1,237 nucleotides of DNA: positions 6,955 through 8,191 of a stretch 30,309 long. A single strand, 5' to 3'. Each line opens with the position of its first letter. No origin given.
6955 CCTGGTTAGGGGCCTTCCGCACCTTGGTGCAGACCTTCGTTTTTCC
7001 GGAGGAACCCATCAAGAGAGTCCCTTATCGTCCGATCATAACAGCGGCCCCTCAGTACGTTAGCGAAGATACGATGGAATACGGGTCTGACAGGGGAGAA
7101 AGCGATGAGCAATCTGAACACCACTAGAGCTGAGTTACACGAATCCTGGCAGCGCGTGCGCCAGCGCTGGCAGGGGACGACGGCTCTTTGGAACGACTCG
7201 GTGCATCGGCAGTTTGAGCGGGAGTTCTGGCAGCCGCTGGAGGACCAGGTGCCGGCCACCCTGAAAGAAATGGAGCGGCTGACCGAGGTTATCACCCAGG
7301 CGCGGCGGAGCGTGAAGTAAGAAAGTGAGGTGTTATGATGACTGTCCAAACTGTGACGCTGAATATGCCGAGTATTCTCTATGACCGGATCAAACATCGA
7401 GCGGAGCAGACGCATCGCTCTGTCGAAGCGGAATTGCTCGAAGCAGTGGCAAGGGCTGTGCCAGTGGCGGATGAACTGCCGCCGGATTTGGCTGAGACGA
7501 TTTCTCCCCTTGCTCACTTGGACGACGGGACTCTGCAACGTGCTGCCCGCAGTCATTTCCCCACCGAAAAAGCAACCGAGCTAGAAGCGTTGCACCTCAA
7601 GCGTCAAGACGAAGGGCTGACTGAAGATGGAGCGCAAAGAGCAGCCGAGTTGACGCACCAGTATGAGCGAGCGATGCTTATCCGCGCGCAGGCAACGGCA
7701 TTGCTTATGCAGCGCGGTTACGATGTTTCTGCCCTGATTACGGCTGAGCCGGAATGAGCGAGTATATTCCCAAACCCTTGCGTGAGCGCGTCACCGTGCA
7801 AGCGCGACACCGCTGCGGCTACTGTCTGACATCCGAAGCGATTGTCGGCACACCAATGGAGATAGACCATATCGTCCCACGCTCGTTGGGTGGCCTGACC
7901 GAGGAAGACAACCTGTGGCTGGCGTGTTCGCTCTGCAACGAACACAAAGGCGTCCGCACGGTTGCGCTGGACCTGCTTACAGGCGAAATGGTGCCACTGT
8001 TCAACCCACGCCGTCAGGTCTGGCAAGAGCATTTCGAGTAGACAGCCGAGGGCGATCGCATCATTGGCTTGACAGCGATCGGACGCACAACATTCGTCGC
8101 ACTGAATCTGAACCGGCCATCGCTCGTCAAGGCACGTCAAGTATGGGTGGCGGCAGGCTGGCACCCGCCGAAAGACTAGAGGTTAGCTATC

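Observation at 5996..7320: Self-contained zincin / PsbP-DcrB-like / WXG100-like cassette inside the acs cluster: candidate orphan type VII-like effector module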

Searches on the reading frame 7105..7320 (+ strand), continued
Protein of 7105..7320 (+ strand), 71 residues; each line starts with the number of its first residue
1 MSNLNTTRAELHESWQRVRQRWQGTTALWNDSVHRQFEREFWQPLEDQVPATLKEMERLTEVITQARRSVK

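Call 48: search_solved_structures(query=A4, max_evalue=10, show_alignments=1)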
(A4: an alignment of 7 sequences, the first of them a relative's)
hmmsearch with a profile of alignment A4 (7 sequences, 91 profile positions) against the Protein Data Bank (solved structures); distinct sequences matched with E-value up to 10: 20.
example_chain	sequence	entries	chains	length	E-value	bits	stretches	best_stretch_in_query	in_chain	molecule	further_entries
3fx7_A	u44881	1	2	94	1e-09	41.8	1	2-89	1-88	Putative uncharacterized protein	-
2gts_A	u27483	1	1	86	2.4e-09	40.6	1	2-85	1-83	hypothetical protein HP0062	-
4j42_A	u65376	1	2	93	9.4e-06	29.1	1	2-86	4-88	secreted protein EsxB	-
4j7j_A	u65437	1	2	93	2.4e-05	27.8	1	2-86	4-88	secreted protein EsxB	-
4j41_A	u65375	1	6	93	2.6e-05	27.7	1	2-86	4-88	secreted protein EsxB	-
4j10_A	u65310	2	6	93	3.9e-05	27.1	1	2-86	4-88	SECRETED PROTEIN ESXB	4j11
4iyh_A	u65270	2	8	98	5.9e-05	26.5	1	3-86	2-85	Secreted protein EsxB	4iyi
4j7k_A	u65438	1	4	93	0.00027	24.4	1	2-86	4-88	secreted protein EsxB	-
3gvm_A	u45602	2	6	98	0.0013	22.2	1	2-86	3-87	Putative uncharacterized protein SAG1039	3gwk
3o9o_A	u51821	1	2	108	0.003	21.1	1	2-86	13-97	Uncharacterized protein gbs1074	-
2vrz_A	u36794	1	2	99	0.028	17.9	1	3-90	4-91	VIRULENCE FACTOR ESXA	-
2vs0_A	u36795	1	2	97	0.03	17.8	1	5-90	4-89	VIRULENCE FACTOR ESXA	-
3zbh_A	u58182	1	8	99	0.17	15.4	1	1-89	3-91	ESXA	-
4q5n_A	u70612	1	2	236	0.42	14.2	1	8-47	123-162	Gluthatione S-transferase Blo t 8 isoform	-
6g6f_A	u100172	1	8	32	0.68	13.5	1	10-35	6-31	CC-Type2-LF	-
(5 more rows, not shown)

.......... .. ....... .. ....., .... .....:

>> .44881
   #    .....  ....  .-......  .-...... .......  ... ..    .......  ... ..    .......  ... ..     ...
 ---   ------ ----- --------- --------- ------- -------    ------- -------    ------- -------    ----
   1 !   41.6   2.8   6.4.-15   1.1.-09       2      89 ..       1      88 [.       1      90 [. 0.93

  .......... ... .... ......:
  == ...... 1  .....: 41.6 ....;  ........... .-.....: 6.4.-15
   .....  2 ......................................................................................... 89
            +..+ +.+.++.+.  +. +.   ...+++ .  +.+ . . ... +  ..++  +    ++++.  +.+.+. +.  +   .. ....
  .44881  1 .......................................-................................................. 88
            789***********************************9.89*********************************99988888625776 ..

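Call 54: search_solved_structures(query=A6, max_evalue=10, show_alignments=2)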
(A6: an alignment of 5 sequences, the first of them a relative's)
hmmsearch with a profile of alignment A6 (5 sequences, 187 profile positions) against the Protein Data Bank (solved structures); distinct sequences matched with E-value up to 10: 12.
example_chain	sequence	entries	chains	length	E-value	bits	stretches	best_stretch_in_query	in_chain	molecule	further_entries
5mqi_A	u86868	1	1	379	0.58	12.9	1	70-99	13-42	Protein timeless homolog,Protein timeless homolog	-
2yl6_A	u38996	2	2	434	1.2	11.8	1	10-44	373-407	BETA-N-ACETYLHEXOSAMINIDASE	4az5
4az7_A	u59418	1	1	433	1.2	11.8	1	10-44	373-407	BETA-N-ACETYLHEXOSAMINIDASE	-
4azb_A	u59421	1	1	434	1.2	11.8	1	10-44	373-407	BETA-N-ACETYLHEXOSAMINIDASE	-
4az6_A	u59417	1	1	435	1.2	11.8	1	10-44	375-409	BETA-N-ACETYLHEXOSAMINIDASE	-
2yll_A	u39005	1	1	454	1.2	11.8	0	10-44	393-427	BETA-N-ACETYLHEXOSAMINIDASE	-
2yl8_A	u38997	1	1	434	1.3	11.8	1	10-44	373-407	BETA-N-ACETYLHEXOSAMINIDASE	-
7fcp_H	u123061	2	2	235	1.6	11.4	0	67-86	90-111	P14-44 antibody Fab fragment heavy chain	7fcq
7zd6_t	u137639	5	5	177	4.8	9.9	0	40-63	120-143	NADH dehydrogenase [ubiquinone] 1 beta subcomplex subunit 9 | Complex I-B22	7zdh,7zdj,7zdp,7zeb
5lnk_t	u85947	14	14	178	4.9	9.9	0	40-63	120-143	Mitochondrial complex I, B22 subunit | NADH:ubiquinone oxidoreductase subunit B9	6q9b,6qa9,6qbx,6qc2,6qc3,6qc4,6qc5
6zka_t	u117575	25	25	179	4.9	9.9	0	40-63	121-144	NADH:ubiquinone oxidoreductase subunit B9 | NADH dehydrogenase [ubiquinone] 1 beta subcomplex subunit 9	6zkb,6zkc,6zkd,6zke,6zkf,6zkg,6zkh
6g2j_n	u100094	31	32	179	7.2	9.3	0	40-63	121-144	NADH dehydrogenase [ubiquinone] 1 beta subcomplex subunit 9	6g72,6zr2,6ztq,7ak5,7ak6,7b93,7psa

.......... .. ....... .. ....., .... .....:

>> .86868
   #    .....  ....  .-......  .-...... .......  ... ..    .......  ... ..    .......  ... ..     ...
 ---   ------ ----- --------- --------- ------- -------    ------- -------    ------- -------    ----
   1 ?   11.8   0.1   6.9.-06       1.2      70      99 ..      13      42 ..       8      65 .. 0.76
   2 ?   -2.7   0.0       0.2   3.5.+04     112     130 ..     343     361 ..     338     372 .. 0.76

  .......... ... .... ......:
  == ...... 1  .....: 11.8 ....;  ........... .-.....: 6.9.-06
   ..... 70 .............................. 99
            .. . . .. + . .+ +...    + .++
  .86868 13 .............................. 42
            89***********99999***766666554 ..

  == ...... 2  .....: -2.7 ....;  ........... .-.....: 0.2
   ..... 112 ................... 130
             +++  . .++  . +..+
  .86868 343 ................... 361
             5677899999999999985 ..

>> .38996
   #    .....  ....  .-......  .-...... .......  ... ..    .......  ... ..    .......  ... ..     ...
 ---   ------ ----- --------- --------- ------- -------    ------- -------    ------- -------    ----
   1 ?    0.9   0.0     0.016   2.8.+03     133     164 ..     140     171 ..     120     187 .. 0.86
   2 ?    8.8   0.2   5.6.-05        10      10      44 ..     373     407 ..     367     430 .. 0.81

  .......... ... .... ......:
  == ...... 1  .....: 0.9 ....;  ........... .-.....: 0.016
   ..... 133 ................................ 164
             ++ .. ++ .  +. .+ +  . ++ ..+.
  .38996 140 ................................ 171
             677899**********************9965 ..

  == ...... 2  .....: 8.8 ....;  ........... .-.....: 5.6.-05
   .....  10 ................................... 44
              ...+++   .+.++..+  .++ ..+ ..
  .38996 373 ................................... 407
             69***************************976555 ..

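Call 79: search_protein_representatives(alignment_id=A7)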
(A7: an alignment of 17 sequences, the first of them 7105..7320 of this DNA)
Query: 17 sequences, 71 profile positions. Proteins with E-value up to 0.001 (for the whole library): 1238; up to 1e-10: 254; up to 1e-30: 0. The best 150 are listed.
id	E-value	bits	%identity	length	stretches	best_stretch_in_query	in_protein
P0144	6.7e-26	106.0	-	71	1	1-71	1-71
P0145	4.8e-25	103.3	-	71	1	1-71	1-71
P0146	3.4e-23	97.3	-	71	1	1-71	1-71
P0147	5.7e-23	96.6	-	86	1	1-68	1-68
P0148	8.2e-23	96.1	-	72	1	9-71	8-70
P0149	3.7e-22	94.0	-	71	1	1-71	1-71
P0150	3.8e-22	94.0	-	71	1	1-71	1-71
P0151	4.0e-22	93.9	-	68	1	8-71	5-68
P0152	4.6e-22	93.7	-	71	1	1-71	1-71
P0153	7.1e-22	93.1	-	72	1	7-71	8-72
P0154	8.3e-22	92.9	-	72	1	2-71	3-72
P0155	2.0e-21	91.7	-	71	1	1-71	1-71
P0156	2.7e-21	91.3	-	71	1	1-71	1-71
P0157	1.1e-20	89.3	-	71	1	1-70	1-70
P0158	3.8e-20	87.6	-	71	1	1-71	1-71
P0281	4.9e-13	64.8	-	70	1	3-69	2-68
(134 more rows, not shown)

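Call 82: search_solved_structures(query=A8, max_evalue=10, show_alignments=3)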
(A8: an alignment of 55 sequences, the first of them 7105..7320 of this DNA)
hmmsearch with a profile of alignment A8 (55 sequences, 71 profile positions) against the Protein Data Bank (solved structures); distinct sequences matched with E-value up to 10: 16.
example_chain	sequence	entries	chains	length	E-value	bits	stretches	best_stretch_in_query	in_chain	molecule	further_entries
5e4r_A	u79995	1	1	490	0.012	18.4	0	35-66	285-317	Ketol-acid reductoisomerase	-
2vs0_A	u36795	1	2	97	0.26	14.1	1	6-64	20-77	VIRULENCE FACTOR ESXA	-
2vrz_A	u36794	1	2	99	0.28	14.1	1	6-64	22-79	VIRULENCE FACTOR ESXA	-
3ubu_B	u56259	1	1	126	0.35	13.7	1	10-38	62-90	Agglucetin subunit beta-2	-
1hx1_B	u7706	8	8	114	0.6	13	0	35-68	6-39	BAG family molecular chaperone regulator 1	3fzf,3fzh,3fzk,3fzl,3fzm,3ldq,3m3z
6xfq_B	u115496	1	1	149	0.62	13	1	10-38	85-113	Snaclec agglucetin subunit beta-2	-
5aqf_B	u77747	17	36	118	0.63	12.9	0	34-68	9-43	BAG FAMILY MOLECULAR CHAPERONE REGULATOR 1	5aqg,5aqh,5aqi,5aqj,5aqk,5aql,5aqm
27ah_A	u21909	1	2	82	0.85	12.5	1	3-59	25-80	De novo designed miniprotein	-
27ag_A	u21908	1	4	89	0.89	12.4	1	4-60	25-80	De novo designed miniprotein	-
2jop_A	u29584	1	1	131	1.3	11.9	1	11-34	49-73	T-cell surface glycoprotein CD5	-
2jp0_A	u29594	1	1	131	1.3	11.9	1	11-34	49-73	T-cell surface glycoprotein CD5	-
4zry_B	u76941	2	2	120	1.6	11.7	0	41-68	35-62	Keratin, type II cytoskeletal 1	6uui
1p68_A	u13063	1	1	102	3.8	10.4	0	3-27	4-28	De novo designed protein S-824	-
3lg7_A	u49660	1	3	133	4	10.4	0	39-69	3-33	4E10_S0_1EZ3A_002_C (T246)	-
6jfv_B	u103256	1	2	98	4.6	10.2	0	41-68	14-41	Keratin, type II cytoskeletal 5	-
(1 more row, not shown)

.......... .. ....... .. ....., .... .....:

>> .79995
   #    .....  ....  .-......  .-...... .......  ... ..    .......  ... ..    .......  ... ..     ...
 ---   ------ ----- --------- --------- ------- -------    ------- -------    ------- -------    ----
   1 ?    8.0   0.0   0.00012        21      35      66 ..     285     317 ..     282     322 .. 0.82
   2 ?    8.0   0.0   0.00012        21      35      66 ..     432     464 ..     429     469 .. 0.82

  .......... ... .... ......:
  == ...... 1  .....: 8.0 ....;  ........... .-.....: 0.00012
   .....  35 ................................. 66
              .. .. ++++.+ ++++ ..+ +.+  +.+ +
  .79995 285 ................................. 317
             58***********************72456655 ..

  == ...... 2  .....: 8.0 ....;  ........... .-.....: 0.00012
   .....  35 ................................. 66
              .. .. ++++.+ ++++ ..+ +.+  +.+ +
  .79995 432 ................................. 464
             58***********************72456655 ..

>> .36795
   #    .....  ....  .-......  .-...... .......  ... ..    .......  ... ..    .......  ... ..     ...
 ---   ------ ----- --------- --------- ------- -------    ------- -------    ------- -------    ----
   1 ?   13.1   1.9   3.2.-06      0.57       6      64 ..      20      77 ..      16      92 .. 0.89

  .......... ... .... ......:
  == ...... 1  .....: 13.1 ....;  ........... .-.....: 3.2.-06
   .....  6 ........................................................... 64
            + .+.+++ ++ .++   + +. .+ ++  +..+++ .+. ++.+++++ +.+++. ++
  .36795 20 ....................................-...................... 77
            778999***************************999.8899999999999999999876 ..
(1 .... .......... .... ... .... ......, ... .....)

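Call 83: search_protein_families(library=pfam, alignment_id=A8, max_evalue=0.1)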
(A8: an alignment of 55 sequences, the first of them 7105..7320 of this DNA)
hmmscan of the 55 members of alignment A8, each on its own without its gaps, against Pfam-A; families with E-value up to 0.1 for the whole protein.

A. member 1, window:7105-7320:+ (71 aa): 0 families

B. families by the number of members that match (of 55 scanned): 31 families (the first 25 are shown)
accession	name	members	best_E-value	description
PF06013.18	WXG100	10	0.00025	Proteins of 100 residues with WXG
PF02050.21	FliJ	3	0.0086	Flagellar FliJ protein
PF14772.11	NYD-SP28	2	0.014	Sperm tail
PF24564.1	DUF7605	2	0.03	Domain of unknown function (DUF7605)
PF25547.1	WXG100_2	2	0.057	WXG100 like domain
PF20232.3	T6SS_FHA_C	2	0.067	C-terminal domain of Type VI secretion system FHA protein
PF10257.15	RAI16-like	1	0.0056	Retinoic acid induced 16-like protein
PF11157.13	DUF2937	1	0.011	Protein of unknown function (DUF2937)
PF20054.4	Tc-38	1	0.012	Trypanosoma Tc-38 (p38) protein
PF05597.16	Phasin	1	0.017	Poly(hydroxyalcanoate) granule associated protein (phasin)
PF01399.33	PCI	1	0.019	PCI domain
PF05355.16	Apo-CII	1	0.019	Apolipoprotein C-II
PF24211.1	DUF7432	1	0.02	Family of unknown function (DUF7432)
PF07891.17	DUF1666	1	0.039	Protein of unknown function (DUF1666)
PF20072.4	DUF6468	1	0.04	Domain of unknown function (DUF6468)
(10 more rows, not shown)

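Call 86: find_encoding_contigs(protein=P0281, flank=7000, max_places=3)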
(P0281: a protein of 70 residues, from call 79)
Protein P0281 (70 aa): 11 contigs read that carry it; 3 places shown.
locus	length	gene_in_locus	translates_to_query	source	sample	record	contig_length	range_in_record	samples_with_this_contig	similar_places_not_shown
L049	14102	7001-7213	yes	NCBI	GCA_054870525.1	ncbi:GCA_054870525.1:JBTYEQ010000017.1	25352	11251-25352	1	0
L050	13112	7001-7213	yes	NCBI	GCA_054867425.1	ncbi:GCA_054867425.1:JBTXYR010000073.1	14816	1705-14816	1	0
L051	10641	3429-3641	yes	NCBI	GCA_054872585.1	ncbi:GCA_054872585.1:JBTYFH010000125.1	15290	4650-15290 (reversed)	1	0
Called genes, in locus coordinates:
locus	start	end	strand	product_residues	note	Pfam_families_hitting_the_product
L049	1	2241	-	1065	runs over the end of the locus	PF12838:Fer4_7 (weak), PF13237:Fer4_10 (faint), PF13247:Fer4_11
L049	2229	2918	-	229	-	PF02085:Cytochrom_CIII (faint), PF14537:Cytochrom_c3_2 (faint), PF14522:Cytochrome_C7 (weak)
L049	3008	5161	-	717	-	PF00324:AA_permease, PF13520:AA_permease_2, PF00359:PTS_EIIA_2, PF02080:TrkA_C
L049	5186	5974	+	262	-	PF01026:TatD_DNase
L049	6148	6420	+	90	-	PF06013:WXG100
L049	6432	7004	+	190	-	-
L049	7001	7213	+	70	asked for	-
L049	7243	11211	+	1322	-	PF01580:FtsK_SpoIIIE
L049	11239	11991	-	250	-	PF07610:DUF1573, PF22544:HYDIN_VesB_CFA65-like_Ig (weak)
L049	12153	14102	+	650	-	PF02861:Clp_N, PF13191:AAA_16 (weak), PF23569:NBD_SMAX1 (weak), PF01637:ATPase_2 (faint), PF01695:IstB_IS21 (faint), PF00004:AAA, PF17871:AAA_lid_9, PF07724:AAA_2, +4 more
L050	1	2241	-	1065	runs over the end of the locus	PF12838:Fer4_7 (weak), PF13237:Fer4_10 (faint), PF13247:Fer4_11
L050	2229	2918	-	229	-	PF02085:Cytochrom_CIII (faint), PF14537:Cytochrom_c3_2 (faint), PF14522:Cytochrome_C7 (weak)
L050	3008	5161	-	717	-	PF00324:AA_permease, PF13520:AA_permease_2, PF00359:PTS_EIIA_2, PF02080:TrkA_C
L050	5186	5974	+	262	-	PF01026:TatD_DNase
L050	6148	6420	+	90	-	PF06013:WXG100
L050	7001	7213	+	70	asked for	-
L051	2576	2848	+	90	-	PF06013:WXG100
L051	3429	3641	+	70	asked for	-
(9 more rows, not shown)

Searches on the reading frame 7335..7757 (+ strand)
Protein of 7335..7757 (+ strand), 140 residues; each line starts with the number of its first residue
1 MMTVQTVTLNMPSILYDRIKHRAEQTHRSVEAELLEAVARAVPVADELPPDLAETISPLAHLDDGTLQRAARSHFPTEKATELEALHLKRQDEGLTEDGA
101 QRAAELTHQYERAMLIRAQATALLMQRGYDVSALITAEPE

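Call 4: search_protein_families(library=pfam, proteins=[window:7335-7757:+], max_evalue=1)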
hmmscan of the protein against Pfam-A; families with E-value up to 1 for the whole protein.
window:7335-7757:+ (140 aa): 3 families
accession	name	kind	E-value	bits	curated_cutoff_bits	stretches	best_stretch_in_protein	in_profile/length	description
PF03869.20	Arc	-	0.00011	22.5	20.4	1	9-40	9-40/50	Arc-like DNA binding domain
PF22513.2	FitA-like_RHH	-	0.00012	22.4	27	1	15-42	12-39/39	Antitoxin FitA-like, ribbon-helix-helix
PF07471.18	Phage_Nu1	-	0.15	12.1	30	1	69-127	43-101/164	Phage DNA packaging protein Nu1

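Call 5: search_protein_families(library=ncbifam, proteins=[window:7335-7757:+], max_evalue=1)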
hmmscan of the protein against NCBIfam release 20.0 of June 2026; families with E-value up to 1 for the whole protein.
window:7335-7757:+ (140 aa): 1 family
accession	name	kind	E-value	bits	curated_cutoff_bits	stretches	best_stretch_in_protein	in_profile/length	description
NF052309.1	conj_TF_TprA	exception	0.0049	17.3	150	1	9-48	10-49/81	ICE element conjugation transcription factor TprA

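Call 6: search_protein_families(library=padloc, proteins=[window:7335-7757:+], max_evalue=1)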
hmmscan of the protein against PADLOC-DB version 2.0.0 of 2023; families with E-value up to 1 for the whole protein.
window:7335-7757:+ (140 aa): 0 families

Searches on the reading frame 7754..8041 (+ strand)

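Call 4: search_protein_families(library=pfam, proteins=[window:7754-8041:+], max_evalue=1)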
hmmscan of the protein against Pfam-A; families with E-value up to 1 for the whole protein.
window:7754-8041:+ (95 aa): 4 families
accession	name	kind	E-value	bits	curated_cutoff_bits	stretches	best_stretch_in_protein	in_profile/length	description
PF01844.29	HNH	-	2.3e-12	47.3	21.4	1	21-67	1-46/47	HNH endonuclease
PF14279.12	HNH_5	-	3.8e-09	36.8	27.5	1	21-68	1-46/56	HNH endonuclease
PF13395.12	HNH_4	-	0.0001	22.6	22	1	28-69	11-52/54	HNH endonuclease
PF25149.1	DUF7825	-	0.29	11.1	27.4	1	48-76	116-144/256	Domain of unknown function (DUF7825)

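Call 5: search_protein_families(library=ncbifam, proteins=[window:7754-8041:+], max_evalue=1)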
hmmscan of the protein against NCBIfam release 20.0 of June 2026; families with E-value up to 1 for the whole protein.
window:7754-8041:+ (95 aa): 4 families
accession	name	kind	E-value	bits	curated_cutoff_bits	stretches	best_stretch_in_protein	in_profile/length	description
NF040563.1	guided_IscB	equivalog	6.1e-11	42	175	1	9-71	183-241/314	RNA-guided endonuclease IscB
NF049971.1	CRISPR_Cas9d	exception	1.7e-08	33.6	375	1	9-69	536-597/986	type II CRISPR RNA-guided endonuclease Cas9d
TIGR01865.2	cas_Csn1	equivalog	0.0081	14.4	100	1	35-71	594-630/1070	type II CRISPR RNA-guided endonuclease Cas9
TIGR03031.1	cas_csx12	equivalog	0.032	12.6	399.4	1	11-46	753-790/802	type II-B CRISPR-associated RNA-guided endonuclease Cas9/Csx12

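Call 6: search_protein_families(library=padloc, proteins=[window:7754-8041:+], max_evalue=1)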
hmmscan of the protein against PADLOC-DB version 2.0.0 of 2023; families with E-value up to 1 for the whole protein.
window:7754-8041:+ (95 aa): 35 families (the best 25 are shown)
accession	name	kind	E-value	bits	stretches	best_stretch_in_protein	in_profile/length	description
PDLC00315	PtuB1|PtuB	-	9.8e-08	30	1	21-72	33-83/227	Unknown function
PDLC00325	PtuB1|PtuB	-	1e-07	29.8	1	13-71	46-107/213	Unknown function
PDLC00337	PtuB1|PtuB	-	1.2e-07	29.8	1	3-88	41-120/216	Unknown function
PDLC00335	PtuB1|PtuB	-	6e-07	27.2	1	7-70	37-103/214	Unknown function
PDLC00340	PtuB1|PtuB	-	2.9e-06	25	1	17-84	65-128/268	Unknown function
PDLC00350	PtuB1|PtuB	-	6.6e-06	24.2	1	8-72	39-106/224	Unknown function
PDLC00345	PtuB1|PtuB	-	1.3e-05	22.9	1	8-71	41-107/223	Unknown function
PDLC00342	PtuB1|PtuB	-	0.00012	19.6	1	10-71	39-102/247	Unknown function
PDLC00323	PtuB1|PtuB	-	0.00015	19.5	1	22-67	35-82/215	Unknown function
PDLC00317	PtuB1|PtuB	-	0.00025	19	1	15-66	56-104/244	Unknown function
PDLC00336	PtuB1|PtuB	-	0.00038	18.2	1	3-68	48-114/250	Unknown function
PDLC00354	PtuB1|PtuB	-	0.0014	16.3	1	9-64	39-97/204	Unknown function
PDLC04245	PDC-M01B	-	0.0021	15.6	1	20-69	103-149/295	-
PDLC01256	Cas9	-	0.0027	14.6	1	18-68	511-562/711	"CAS-II-A,CAS-II-B,CAS-II-C; effector__SPE"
PDLC04248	PDC-M01B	-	0.0046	14.9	1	8-68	23-81/216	-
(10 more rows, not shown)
